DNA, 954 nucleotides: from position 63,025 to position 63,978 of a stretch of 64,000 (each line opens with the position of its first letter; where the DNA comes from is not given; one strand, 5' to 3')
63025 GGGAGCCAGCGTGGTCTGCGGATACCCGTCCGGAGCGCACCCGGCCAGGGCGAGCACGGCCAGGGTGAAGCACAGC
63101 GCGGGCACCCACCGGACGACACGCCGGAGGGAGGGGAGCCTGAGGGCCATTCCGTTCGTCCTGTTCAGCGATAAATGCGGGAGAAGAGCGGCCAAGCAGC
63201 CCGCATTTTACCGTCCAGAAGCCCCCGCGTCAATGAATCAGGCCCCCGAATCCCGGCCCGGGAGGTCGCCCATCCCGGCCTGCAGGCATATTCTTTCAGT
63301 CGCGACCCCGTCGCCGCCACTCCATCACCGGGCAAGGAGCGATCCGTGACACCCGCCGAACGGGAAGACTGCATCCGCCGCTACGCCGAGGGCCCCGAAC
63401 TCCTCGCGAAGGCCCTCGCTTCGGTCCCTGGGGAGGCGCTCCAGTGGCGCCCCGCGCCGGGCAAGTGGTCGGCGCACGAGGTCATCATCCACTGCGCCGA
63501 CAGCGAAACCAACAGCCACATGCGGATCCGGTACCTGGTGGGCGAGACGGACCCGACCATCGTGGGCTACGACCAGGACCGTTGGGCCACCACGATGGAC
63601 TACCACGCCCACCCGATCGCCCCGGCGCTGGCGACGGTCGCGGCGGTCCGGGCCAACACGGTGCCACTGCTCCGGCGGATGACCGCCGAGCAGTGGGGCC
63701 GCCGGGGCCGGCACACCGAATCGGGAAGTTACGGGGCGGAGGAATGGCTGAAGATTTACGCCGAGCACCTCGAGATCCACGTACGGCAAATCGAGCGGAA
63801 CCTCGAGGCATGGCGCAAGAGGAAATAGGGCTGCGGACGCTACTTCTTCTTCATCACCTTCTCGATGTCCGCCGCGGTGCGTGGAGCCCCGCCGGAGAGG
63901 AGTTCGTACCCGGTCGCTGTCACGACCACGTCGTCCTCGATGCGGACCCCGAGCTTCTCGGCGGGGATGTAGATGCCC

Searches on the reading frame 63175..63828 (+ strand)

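Call 42: search_protein_families(library=pfam, proteins=[window:63175-63828:+], max_evalue=0.001)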
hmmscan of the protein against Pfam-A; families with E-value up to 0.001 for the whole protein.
window:63175-63828:+ (217 aa): 1 family
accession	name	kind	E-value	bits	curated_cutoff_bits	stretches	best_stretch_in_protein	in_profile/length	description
PF12867.12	DinB_2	-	1.6e-19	71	24.8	1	72-206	4-128/128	DinB superfamily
